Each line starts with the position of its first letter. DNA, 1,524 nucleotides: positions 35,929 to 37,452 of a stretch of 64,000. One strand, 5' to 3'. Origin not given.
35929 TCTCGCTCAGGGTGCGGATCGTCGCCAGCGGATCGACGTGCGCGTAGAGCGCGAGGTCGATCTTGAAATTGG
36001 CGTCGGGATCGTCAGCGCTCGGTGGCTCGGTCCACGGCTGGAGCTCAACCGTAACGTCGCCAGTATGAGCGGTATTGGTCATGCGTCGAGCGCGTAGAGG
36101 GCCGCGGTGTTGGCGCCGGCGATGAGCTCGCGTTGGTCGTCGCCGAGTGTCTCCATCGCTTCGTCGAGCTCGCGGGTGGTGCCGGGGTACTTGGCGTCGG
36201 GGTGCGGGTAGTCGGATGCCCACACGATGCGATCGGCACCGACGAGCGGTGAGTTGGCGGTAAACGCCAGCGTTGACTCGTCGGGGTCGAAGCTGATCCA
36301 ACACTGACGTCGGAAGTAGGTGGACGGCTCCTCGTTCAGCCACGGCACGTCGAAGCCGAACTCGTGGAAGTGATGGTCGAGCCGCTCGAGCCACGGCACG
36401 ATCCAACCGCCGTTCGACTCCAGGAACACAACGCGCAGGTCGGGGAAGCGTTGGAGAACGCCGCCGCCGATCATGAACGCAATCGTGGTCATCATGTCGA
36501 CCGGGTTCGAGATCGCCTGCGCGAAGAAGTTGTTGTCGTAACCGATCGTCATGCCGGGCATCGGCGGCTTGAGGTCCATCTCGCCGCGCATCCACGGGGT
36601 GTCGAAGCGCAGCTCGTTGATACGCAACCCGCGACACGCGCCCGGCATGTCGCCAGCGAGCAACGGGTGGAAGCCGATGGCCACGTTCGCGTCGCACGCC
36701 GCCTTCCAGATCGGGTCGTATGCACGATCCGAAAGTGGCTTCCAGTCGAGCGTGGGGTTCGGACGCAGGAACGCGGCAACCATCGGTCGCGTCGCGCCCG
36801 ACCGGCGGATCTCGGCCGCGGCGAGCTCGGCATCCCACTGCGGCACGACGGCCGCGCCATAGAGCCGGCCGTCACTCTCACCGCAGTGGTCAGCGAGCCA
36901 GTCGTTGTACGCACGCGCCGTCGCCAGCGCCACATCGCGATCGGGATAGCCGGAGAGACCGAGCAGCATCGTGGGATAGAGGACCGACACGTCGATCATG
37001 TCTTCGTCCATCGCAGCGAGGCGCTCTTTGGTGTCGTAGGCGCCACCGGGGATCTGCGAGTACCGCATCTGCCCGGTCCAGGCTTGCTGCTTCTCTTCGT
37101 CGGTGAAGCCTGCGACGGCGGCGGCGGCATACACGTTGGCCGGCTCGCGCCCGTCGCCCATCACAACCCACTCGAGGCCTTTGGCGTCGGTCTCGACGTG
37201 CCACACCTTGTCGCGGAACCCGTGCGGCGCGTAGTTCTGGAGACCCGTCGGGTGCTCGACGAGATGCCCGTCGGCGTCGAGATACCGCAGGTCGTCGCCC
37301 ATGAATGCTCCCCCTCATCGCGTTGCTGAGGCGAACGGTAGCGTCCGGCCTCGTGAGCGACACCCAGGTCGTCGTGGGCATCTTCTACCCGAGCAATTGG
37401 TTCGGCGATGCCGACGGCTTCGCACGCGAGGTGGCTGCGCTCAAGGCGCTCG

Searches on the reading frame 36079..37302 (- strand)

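Call 25: search_protein_families(library=pfam, proteins=[window:36079-37302:-], max_evalue=0.0001)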
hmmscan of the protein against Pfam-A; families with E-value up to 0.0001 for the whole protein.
window:36079-37302:- (407 aa): 1 family
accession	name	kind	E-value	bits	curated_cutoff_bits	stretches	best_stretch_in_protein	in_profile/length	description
PF04909.20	Amidohydro_2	-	2.3e-29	103.5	26.4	1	101-404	34-288/289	Amidohydrolase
